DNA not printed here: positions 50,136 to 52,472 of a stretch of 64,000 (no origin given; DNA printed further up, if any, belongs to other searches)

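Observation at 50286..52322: Metazoan kidney-type (GLS-like) glutaminase architecture in a streamlined bacterium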

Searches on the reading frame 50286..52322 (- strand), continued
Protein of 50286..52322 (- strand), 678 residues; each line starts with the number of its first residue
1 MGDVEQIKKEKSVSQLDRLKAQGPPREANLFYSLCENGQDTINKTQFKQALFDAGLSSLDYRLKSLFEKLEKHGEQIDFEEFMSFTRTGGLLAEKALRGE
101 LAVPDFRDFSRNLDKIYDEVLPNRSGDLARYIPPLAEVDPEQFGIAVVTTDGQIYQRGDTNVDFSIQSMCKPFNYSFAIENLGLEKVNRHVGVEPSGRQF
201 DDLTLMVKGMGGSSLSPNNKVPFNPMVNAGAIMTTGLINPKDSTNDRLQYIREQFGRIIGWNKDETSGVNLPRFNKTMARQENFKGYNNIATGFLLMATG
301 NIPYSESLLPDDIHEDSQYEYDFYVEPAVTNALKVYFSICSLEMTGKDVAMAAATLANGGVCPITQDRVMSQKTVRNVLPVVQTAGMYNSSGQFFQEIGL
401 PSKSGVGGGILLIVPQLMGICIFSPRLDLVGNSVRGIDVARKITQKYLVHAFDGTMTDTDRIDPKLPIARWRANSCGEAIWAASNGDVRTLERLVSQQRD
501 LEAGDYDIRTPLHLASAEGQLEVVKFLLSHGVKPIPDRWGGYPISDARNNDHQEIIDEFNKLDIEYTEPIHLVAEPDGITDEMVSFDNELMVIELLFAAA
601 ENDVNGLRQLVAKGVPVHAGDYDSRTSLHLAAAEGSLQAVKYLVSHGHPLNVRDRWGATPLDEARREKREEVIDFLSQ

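Call 86: find_homologous_proteins(query=L051:5566-8016:+, max_evalue=1e-30)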
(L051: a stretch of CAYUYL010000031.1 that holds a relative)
Query L051:5566-8016:+ (816 aa): 454 proteins with E <= 1e-30 among 8000 candidates; the best 120 are listed.
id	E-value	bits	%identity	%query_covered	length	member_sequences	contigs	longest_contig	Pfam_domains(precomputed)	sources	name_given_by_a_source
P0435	0.0e+0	1900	100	100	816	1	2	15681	PF13606.13,PF13857.13,PF04960.21,PF12796.14,PF00023.37,PF13637.13,PF17959.8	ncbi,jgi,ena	-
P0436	0.0e+0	1498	79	100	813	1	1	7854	PF13606.13,PF13857.13,PF04960.21,PF12796.14,PF00023.37,PF13637.13,PF17959.8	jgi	-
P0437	0.0e+0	1154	63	98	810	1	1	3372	PF13606.13,PF13857.13,PF04960.21,PF12796.14,PF00023.37,PF13637.13,PF24521.3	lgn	-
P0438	0.0e+0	1139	63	98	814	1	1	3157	PF13606.13,PF13857.13,PF04960.21,PF12796.14,PF00023.37,PF13637.13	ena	-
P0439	0.0e+0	1133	61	99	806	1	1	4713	PF13405.13,PF13606.13,PF13857.13,PF13499.13,PF04960.21,PF12796.14,PF00023.37,PF13637.13,PF24521.3,PF00036.39,PF17959.8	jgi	-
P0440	0.0e+0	1126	61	98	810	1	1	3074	PF13606.13,PF13857.13,PF04960.21,PF12796.14,PF00023.37,PF13637.13,PF24521.3,PF17959.8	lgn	-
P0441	0.0e+0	1125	61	99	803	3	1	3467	PF13606.13,PF13857.13,PF04960.21,PF12796.14,PF00023.37,PF13637.13,PF24521.3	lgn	-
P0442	0.0e+0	1117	61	99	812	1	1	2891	PF13606.13,PF13857.13,PF04960.21,PF12796.14,PF00023.37,PF13637.13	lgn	-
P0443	0.0e+0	1116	61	99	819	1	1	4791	PF13606.13,PF13857.13,PF04960.21,PF12796.14,PF00023.37,PF13637.13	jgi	jgi:glutaminase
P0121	0.0e+0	1112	61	98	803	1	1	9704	PF13606.13,PF13857.13,PF04960.21,PF12796.14,PF00023.37,PF13637.13,PF24521.3,PF17959.8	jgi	jgi:glutaminase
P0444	0.0e+0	1108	60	99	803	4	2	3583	PF13606.13,PF13857.13,PF04960.21,PF12796.14,PF00023.37,PF13637.13,PF24521.3,PF17959.8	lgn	-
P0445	0.0e+0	1105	61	98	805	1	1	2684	PF13405.13,PF13606.13,PF13857.13,PF13499.13,PF04960.21,PF12796.14,PF00023.37,PF13637.13,PF24521.3,PF17959.8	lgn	-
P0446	0.0e+0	1102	61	99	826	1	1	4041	PF13606.13,PF13857.13,PF04960.21,PF12796.14,PF00023.37,PF13637.13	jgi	jgi:glutaminase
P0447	0.0e+0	1099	60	99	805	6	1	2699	PF13606.13,PF13857.13,PF04960.21,PF12796.14,PF00023.37,PF13637.13,PF17959.8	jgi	jgi:glutaminase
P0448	0.0e+0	1093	60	98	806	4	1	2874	PF13606.13,PF13857.13,PF13499.13,PF04960.21,PF12796.14,PF00023.37,PF13637.13,PF24521.3,PF17959.8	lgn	-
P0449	0.0e+0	1087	60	98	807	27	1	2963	PF13606.13,PF13857.13,PF04960.21,PF12796.14,PF00023.37,PF13637.13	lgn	-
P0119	0.0e+0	1086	59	98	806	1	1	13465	PF13606.13,PF13857.13,PF04960.21,PF12796.14,PF00023.37,PF13637.13,PF17959.8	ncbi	-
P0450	0.0e+0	1085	60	99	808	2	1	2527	PF01152.28,PF13606.13,PF13857.13,PF04960.21,PF12796.14,PF00023.37,PF13637.13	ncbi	-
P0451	0.0e+0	1076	58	99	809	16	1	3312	PF13606.13,PF13857.13,PF04960.21,PF12796.14,PF00023.37,PF13637.13,PF24521.3,PF17959.8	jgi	jgi:glutaminase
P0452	0.0e+0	1074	63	91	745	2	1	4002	PF13606.13,PF13857.13,PF04960.21,PF12796.14,PF00023.37,PF13637.13,PF24521.3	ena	-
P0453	0.0e+0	1071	59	99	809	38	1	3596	PF01152.28,PF13606.13,PF13857.13,PF04960.21,PF12796.14,PF00023.37,PF13637.13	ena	-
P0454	0.0e+0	1070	59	99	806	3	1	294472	PF13606.13,PF13857.13,PF04960.21,PF12796.14,PF00023.37,PF13637.13,PF24521.3,PF17959.8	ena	-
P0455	0.0e+0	1065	61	96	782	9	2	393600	PF13606.13,PF13857.13,PF04960.21,PF12796.14,PF00023.37,PF13637.13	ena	-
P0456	0.0e+0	1054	68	83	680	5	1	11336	PF13606.13,PF13857.13,PF04960.21,PF12796.14,PF00023.37,PF13637.13,PF24521.3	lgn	-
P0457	0.0e+0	1030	57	98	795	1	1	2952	PF13606.13,PF13857.13,PF04960.21,PF12796.14,PF00023.37,PF13637.13,PF17959.8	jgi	-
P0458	1.9e-297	1007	55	99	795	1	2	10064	PF01152.28,PF13606.13,PF13857.13,PF04960.21,PF12796.14,PF00023.37,PF13637.13,PF17959.8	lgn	-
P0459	2.1e-297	1007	56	98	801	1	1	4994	PF13606.13,PF13857.13,PF04960.21,PF12796.14,PF00023.37,PF13637.13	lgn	-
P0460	3.3e-290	983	55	96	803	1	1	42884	PF13606.13,PF13857.13,PF04960.21,PF12796.14,PF00023.37,PF13637.13,PF17959.8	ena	-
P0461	2.8e-288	977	54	99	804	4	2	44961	PF13606.13,PF13857.13,PF04960.21,PF12796.14,PF00023.37,PF13637.13,PF17959.8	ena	-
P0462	2.9e-274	931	60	84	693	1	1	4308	PF13606.13,PF13857.13,PF04960.21,PF12796.14,PF00023.37,PF13637.13,PF17959.8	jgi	jgi:glutaminase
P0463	4.7e-274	930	60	84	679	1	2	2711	PF04960.21,PF12796.14,PF00023.37,PF13637.13,PF17959.8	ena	-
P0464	1.5e-271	922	50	99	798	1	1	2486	PF13606.13,PF13857.13,PF04960.21,PF12796.14,PF00023.37,PF13637.13,PF17959.8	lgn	-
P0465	4.7e-270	917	50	99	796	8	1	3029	PF13606.13,PF13857.13,PF04960.21,PF12796.14,PF00023.37,PF13637.13,PF17959.8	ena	-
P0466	7.9e-267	906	60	81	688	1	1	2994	PF13606.13,PF13857.13,PF04960.21,PF12796.14,PF00023.37,PF13637.13,PF17959.8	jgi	jgi:glutaminase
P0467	5.9e-265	900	60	81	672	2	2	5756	PF13606.13,PF13857.13,PF04960.21,PF12796.14,PF00023.37,PF13637.13,PF17959.8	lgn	-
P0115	3.2e-249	848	57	82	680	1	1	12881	PF13606.13,PF13857.13,PF04960.21,PF12796.14,PF00023.37,PF13637.13,PF17959.8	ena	-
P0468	2.7e-248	845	71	63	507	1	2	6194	PF13606.13,PF13857.13,PF04960.21,PF12796.14,PF00023.37,PF13637.13,PF24521.3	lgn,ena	-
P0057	9.8e-248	843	56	81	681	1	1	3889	PF13606.13,PF13857.13,PF04960.21,PF12796.14,PF00023.37,PF13637.13,PF17959.8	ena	-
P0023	5.8e-247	840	57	81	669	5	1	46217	PF13606.13,PF13857.13,PF04960.21,PF12796.14,PF00023.37,PF13637.13,PF17959.8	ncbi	-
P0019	1.6e-246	839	57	81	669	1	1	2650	PF13606.13,PF13857.13,PF04960.21,PF12796.14,PF00023.37,PF13637.13,PF17959.8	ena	-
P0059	1.8e-246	839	56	81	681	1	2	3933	PF13606.13,PF13857.13,PF04960.21,PF12796.14,PF00023.37,PF13637.13,PF17959.8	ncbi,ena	-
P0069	1.8e-246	839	57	81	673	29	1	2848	PF13606.13,PF13857.13,PF04960.21,PF12796.14,PF00023.37,PF13637.13,PF17959.8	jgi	jgi:glutaminase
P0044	2.1e-246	838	56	81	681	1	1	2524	PF13606.13,PF13857.13,PF04960.21,PF12796.14,PF00023.37,PF13637.13,PF17959.8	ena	-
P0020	2.3e-246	838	57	81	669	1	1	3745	PF13606.13,PF13857.13,PF04960.21,PF12796.14,PF00023.37,PF13637.13,PF17959.8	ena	-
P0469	2.7e-246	838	56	82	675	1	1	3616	PF13606.13,PF13857.13,PF04960.21,PF12796.14,PF00023.37,PF13637.13,PF17959.8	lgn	-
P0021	3.3e-246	838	57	81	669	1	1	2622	PF13606.13,PF13857.13,PF04960.21,PF12796.14,PF00023.37,PF13637.13,PF17959.8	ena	-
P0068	4.3e-246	837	57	81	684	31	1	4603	PF13606.13,PF13857.13,PF04960.21,PF12796.14,PF00023.37,PF13637.13,PF17959.8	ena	-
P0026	7.9e-246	836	57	81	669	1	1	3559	PF13606.13,PF13857.13,PF04960.21,PF12796.14,PF00023.37,PF13637.13,PF17959.8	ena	-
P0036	8.6e-246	836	57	81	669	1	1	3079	PF13606.13,PF13857.13,PF04960.21,PF12796.14,PF00023.37,PF13637.13,PF17959.8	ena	-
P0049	1.6e-245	835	57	81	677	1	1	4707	PF13606.13,PF13857.13,PF04960.21,PF12796.14,PF00023.37,PF13637.13,PF17959.8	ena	-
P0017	2.0e-245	835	56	81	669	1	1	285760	PF13606.13,PF13857.13,PF04960.21,PF12796.14,PF00023.37,PF13637.13,PF17959.8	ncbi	-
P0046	2.1e-245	835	57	81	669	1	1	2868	PF13606.13,PF13857.13,PF04960.21,PF12796.14,PF00023.37,PF13637.13,PF17959.8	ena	-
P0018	2.1e-245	835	56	81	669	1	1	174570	PF13606.13,PF13857.13,PF04960.21,PF12796.14,PF00023.37,PF13637.13,PF17959.8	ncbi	-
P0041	2.8e-245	835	57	81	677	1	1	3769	PF13606.13,PF13857.13,PF04960.21,PF12796.14,PF00023.37,PF13637.13,PF17959.8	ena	-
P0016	3.0e-245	835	56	81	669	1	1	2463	PF13606.13,PF13857.13,PF04960.21,PF12796.14,PF00023.37,PF13637.13,PF17959.8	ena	-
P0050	3.0e-245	835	57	81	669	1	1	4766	PF13606.13,PF13857.13,PF04960.21,PF12796.14,PF00023.37,PF13637.13,PF17959.8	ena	-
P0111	4.0e-245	834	56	83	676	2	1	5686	PF13606.13,PF13857.13,PF04960.21,PF12796.14,PF00023.37,PF13637.13,PF17959.8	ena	-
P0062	4.7e-245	834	56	81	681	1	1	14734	PF13606.13,PF13857.13,PF04960.21,PF12796.14,PF00023.37,PF13637.13,PF17959.8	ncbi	-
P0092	5.0e-245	834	55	82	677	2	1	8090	PF13606.13,PF13857.13,PF04960.21,PF12796.14,PF00023.37,PF13637.13,PF17959.8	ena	-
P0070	5.0e-245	834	56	81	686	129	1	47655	PF13606.13,PF13857.13,PF04960.21,PF12796.14,PF00023.37,PF13637.13,PF17959.8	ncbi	-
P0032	7.3e-245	833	57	81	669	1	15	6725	PF13606.13,PF13857.13,PF04960.21,PF12796.14,PF00023.37,PF13637.13,PF17959.8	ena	-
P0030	7.4e-245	833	57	81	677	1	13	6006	PF13606.13,PF13857.13,PF04960.21,PF12796.14,PF00023.37,PF13637.13,PF17959.8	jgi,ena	-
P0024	7.5e-245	833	57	81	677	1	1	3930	PF13606.13,PF13857.13,PF04960.21,PF12796.14,PF00023.37,PF13637.13,PF17959.8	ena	-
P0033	7.8e-245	833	57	81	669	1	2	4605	PF13606.13,PF13857.13,PF04960.21,PF12796.14,PF00023.37,PF13637.13,PF17959.8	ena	-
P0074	8.1e-245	833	57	81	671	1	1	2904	PF13606.13,PF13857.13,PF04960.21,PF12796.14,PF00023.37,PF13637.13,PF17959.8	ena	-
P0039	1.0e-244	833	57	81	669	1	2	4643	PF13606.13,PF13857.13,PF04960.21,PF12796.14,PF00023.37,PF13637.13,PF17959.8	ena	-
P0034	1.0e-244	833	57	81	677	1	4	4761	PF13606.13,PF13857.13,PF04960.21,PF12796.14,PF00023.37,PF13637.13,PF17959.8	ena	-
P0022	1.3e-244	832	56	81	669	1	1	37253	PF13606.13,PF13857.13,PF04960.21,PF12796.14,PF00023.37,PF13637.13,PF17959.8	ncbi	-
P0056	1.3e-244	832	57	81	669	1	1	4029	PF13606.13,PF13857.13,PF04960.21,PF12796.14,PF00023.37,PF13637.13,PF17959.8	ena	-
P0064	1.5e-244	832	56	81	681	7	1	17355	PF13606.13,PF13857.13,PF04960.21,PF12796.14,PF00023.37,PF13637.13,PF17959.8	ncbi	-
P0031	1.5e-244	832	57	81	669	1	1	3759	PF13606.13,PF13857.13,PF04960.21,PF12796.14,PF00023.37,PF13637.13,PF17959.8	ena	-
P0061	1.7e-244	832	56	81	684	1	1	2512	PF13606.13,PF13857.13,PF04960.21,PF12796.14,PF00023.37,PF13637.13,PF17959.8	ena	-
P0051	1.8e-244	832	57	81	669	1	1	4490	PF13606.13,PF13857.13,PF04960.21,PF12796.14,PF00023.37,PF13637.13,PF17959.8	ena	-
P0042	1.9e-244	832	57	81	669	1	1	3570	PF13606.13,PF13857.13,PF04960.21,PF12796.14,PF00023.37,PF13637.13,PF17959.8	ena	-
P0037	2.1e-244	832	57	81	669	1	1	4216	PF13606.13,PF13857.13,PF04960.21,PF12796.14,PF00023.37,PF13637.13,PF17959.8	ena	-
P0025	2.1e-244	832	57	81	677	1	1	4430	PF13606.13,PF13857.13,PF04960.21,PF12796.14,PF00023.37,PF13637.13,PF17959.8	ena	-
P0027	2.2e-244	832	57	81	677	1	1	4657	PF13606.13,PF13857.13,PF04960.21,PF12796.14,PF00023.37,PF13637.13,PF17959.8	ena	-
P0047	2.2e-244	832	57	81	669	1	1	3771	PF13606.13,PF13857.13,PF04960.21,PF12796.14,PF00023.37,PF13637.13,PF17959.8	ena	-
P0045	2.3e-244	832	57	81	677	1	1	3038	PF13606.13,PF13857.13,PF04960.21,PF12796.14,PF00023.37,PF13637.13,PF17959.8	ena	-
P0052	2.7e-244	831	57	81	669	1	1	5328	PF13606.13,PF13857.13,PF04960.21,PF12796.14,PF00023.37,PF13637.13,PF17959.8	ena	-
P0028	3.6e-244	831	57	81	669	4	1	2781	PF13606.13,PF13857.13,PF04960.21,PF12796.14,PF00023.37,PF13637.13,PF17959.8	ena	-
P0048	5.1e-244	830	56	81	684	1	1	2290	PF13606.13,PF13857.13,PF04960.21,PF12796.14,PF00023.37,PF13637.13,PF17959.8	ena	-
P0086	5.1e-244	830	55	81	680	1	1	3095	PF13606.13,PF13857.13,PF04960.21,PF12796.14,PF00023.37,PF13637.13,PF17959.8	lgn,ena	-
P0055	5.5e-244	830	56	81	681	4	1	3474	PF13606.13,PF13857.13,PF04960.21,PF12796.14,PF00023.37,PF13637.13,PF17959.8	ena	-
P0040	6.3e-244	830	57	81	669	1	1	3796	PF13606.13,PF13857.13,PF04960.21,PF12796.14,PF00023.37,PF13637.13,PF17959.8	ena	-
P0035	6.3e-244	830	57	81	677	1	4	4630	PF13606.13,PF13857.13,PF04960.21,PF12796.14,PF00023.37,PF13637.13,PF17959.8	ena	-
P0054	6.9e-244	830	57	81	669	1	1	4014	PF13606.13,PF13857.13,PF04960.21,PF12796.14,PF00023.37,PF13637.13,PF17959.8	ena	-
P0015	7.6e-244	830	57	81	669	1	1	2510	PF13606.13,PF13857.13,PF04960.21,PF12796.14,PF00023.37,PF13637.13,PF17959.8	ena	-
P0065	8.6e-244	830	56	81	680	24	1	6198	PF13606.13,PF13857.13,PF04960.21,PF12796.14,PF00023.37,PF13637.13,PF17959.8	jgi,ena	-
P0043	8.7e-244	830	57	81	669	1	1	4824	PF13606.13,PF13857.13,PF04960.21,PF12796.14,PF00023.37,PF13637.13,PF17959.8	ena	-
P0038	1.3e-243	829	57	81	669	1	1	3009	PF13606.13,PF13857.13,PF04960.21,PF12796.14,PF00023.37,PF13637.13,PF17959.8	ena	-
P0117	2.2e-243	828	57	81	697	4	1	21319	PF13606.13,PF13857.13,PF04960.21,PF12796.14,PF00023.37,PF13637.13,PF17959.8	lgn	-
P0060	4.1e-243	828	56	81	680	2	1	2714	PF13606.13,PF13857.13,PF04960.21,PF12796.14,PF00023.37,PF13637.13,PF17959.8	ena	-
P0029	6.5e-243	827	57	81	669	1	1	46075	PF13606.13,PF13857.13,PF04960.21,PF12796.14,PF00023.37,PF13637.13,PF17959.8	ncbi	-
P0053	6.8e-243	827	57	81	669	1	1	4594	PF13606.13,PF13857.13,PF04960.21,PF12796.14,PF00023.37,PF13637.13,PF17959.8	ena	-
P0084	9.3e-243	826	57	81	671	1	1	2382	PF13606.13,PF13857.13,PF04960.21,PF12796.14,PF00023.37,PF13637.13,PF17959.8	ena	-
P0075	1.1e-242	826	57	81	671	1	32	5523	PF13606.13,PF13857.13,PF04960.21,PF12796.14,PF00023.37,PF13637.13,PF17959.8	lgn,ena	-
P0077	1.1e-242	826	57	81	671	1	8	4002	PF13606.13,PF13857.13,PF04960.21,PF12796.14,PF00023.37,PF13637.13,PF17959.8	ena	-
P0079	1.1e-242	826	57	81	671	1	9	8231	PF13606.13,PF13857.13,PF04960.21,PF12796.14,PF00023.37,PF13637.13,PF17959.8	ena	-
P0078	1.1e-242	826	57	81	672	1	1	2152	PF13606.13,PF13857.13,PF04960.21,PF12796.14,PF00023.37,PF13637.13,PF17959.8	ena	-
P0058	1.2e-242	826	57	81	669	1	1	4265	PF13606.13,PF13857.13,PF04960.21,PF12796.14,PF00023.37,PF13637.13,PF17959.8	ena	-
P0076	1.3e-242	826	57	81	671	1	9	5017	PF13606.13,PF13857.13,PF04960.21,PF12796.14,PF00023.37,PF13637.13,PF17959.8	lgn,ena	-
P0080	1.3e-242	826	57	81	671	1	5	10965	PF13606.13,PF13857.13,PF04960.21,PF12796.14,PF00023.37,PF13637.13,PF17959.8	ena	-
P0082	1.8e-242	825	57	81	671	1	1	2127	PF13606.13,PF13857.13,PF04960.21,PF12796.14,PF00023.37,PF13637.13,PF17959.8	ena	-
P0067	2.7e-242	825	56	81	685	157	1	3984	PF13606.13,PF13857.13,PF04960.21,PF12796.14,PF00023.37,PF13637.13,PF17959.8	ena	-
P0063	3.2e-242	825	57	81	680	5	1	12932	PF13606.13,PF13857.13,PF04960.21,PF12796.14,PF00023.37,PF13637.13,PF17959.8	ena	-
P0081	3.3e-242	825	57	81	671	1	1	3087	PF13606.13,PF13857.13,PF04960.21,PF12796.14,PF00023.37,PF13637.13,PF17959.8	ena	-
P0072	7.0e-242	823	56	81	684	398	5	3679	PF13606.13,PF13857.13,PF04960.21,PF12796.14,PF00023.37,PF13637.13,PF17959.8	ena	-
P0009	2.1e-241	822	54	85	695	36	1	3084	PF13606.13,PF13857.13,PF04960.21,PF12796.14,PF00023.37,PF13637.13,PF17959.8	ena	-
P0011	2.2e-241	822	54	84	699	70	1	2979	PF13606.13,PF13857.13,PF04960.21,PF12796.14,PF00023.37,PF13637.13,PF17959.8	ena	-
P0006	5.2e-241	821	55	81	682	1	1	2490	PF13606.13,PF13857.13,PF04960.21,PF12796.14,PF00023.37,PF13637.13,PF17959.8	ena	-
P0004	9.0e-241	820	55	81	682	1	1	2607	PF13606.13,PF13857.13,PF04960.21,PF12796.14,PF00023.37,PF13637.13,PF17959.8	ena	-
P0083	9.6e-241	820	57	81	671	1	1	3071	PF13606.13,PF13857.13,PF04960.21,PF12796.14,PF00023.37,PF13637.13,PF17959.8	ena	-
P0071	2.5e-240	818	56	82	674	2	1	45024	PF13606.13,PF13857.13,PF04960.21,PF12796.14,PF00023.37,PF13637.13,PF17959.8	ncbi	-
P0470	1.1e-239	816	59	75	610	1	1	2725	PF04960.21,PF17959.8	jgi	jgi:glutaminase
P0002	2.9e-239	815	55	81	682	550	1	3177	PF13606.13,PF13857.13,PF04960.21,PF12796.14,PF00023.37,PF13637.13,PF17959.8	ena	-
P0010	4.7e-239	814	56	81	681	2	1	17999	PF13606.13,PF13857.13,PF04960.21,PF12796.14,PF00023.37,PF13637.13,PF17959.8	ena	-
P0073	7.8e-239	813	56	81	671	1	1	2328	PF13606.13,PF13857.13,PF04960.21,PF12796.14,PF00023.37,PF13637.13,PF17959.8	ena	-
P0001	1.1e-237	810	55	81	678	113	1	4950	PF13606.13,PF13857.13,PF04960.21,PF12796.14,PF00023.37,PF13637.13,PF17959.8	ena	-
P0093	1.2e-235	803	55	81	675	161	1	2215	PF13606.13,PF13857.13,PF04960.21,PF12796.14,PF00023.37,PF13637.13,PF17959.8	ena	-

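Call 89: search_protein_families(library=pfam, proteins=[L007:8364-8690:+, L007:9357-9635:-, L007:9707-10135:-, L007:11420-11815:-, L007:12013-12624:-, L007:12908-13285:+, L007:13318-13944:-, L005:13312-13689:-, L001:1668-2864:+, L001:143-961:-], max_evalue=0.001)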
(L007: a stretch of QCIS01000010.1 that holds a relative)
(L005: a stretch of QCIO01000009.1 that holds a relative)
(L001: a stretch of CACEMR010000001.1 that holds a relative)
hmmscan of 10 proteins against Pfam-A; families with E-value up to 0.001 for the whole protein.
L007:8364-8690:+ (108 aa): 0 families

L007:9357-9635:- (92 aa): 1 family
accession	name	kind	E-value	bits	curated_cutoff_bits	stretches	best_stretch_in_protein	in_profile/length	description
PF12594.13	DUF3764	-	7.7e-33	112.9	24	1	4-91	2-87/89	Protein of unknown function (DUF3764)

L007:9707-10135:- (142 aa): 1 family
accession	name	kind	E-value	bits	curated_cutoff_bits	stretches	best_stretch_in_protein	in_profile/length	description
PF07883.17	Cupin_2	-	1.3e-08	34.8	27.2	1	58-125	2-66/70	Cupin domain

L007:11420-11815:- (131 aa): 3 families
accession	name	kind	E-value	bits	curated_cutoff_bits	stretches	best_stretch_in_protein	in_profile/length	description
PF00805.28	Pentapeptide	-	8.8e-28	95.9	20.2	3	37-75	2-40/40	Pentapeptide repeats (8 copies)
PF13599.13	Pentapeptide_4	-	3.2e-15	56.4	38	2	62-126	12-76/78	Pentapeptide repeat region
PF13576.12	Pentapeptide_3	-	9.9e-12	45.3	27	2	40-81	3-47/48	Pentapeptide repeats (9 copies)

L007:12013-12624:- (203 aa): 2 families
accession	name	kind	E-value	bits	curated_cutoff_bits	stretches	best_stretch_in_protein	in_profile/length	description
PF10544.15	T5orf172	-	9.1e-16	58.7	20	1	3-89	1-99/101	T5orf172 domain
PF13455.12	MUG113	-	3.9e-14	53.4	22.3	1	17-88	1-71/73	Meiotically up-regulated gene 113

L007:12908-13285:+ (125 aa): 1 family
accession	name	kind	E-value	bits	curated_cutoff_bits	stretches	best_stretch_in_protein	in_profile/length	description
PF03852.21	Vsr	-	7.6e-28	96.6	27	1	1-59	13-71/74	DNA mismatch endonuclease Vsr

L007:13318-13944:- (208 aa): 1 family
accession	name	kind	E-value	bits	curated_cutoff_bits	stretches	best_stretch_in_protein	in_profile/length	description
PF10592.14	AIPR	-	7.4e-07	29.6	25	1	2-71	233-298/308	AIPR protein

L005:13312-13689:- (125 aa): 0 families

L001:1668-2864:+ (398 aa): 3 families
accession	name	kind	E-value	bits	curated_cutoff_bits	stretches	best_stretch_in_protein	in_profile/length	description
PF01041.23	DegT_DnrJ_EryC1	-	7e-75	252.9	19.8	1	12-376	4-346/360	DegT/DnrJ/EryC1/StrS aminotransferase family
PF00155.27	Aminotran_1_2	-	4.1e-05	23.4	19.7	1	35-133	49-153/361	Aminotransferase class I and II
PF00266.25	Aminotran_5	-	0.00014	21.4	21.5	1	63-166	74-182/371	Aminotransferase class-V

L001:143-961:- (272 aa): 5 families
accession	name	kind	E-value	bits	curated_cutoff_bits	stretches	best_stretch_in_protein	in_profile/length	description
PF01370.27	Epimerase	-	1.2e-20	74.4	20.9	1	5-212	3-240/240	NAD dependent epimerase/dehydratase family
PF04321.23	RmlD_sub_bind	-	3.4e-20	72.7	27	1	4-160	4-160/287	RmlD substrate binding domain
PF16363.11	GDP_Man_Dehyd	-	5.4e-17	62.7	27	1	23-239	47-274/332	GDP-mannose 4,6 dehydratase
PF07993.18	NAD_binding_4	-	1.8e-07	31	20.1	1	38-121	77-157/258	Male sterility protein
PF01073.25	3Beta_HSD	-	9.2e-05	22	22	1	29-113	46-130/280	3-beta hydroxysteroid dehydrogenase/isomerase family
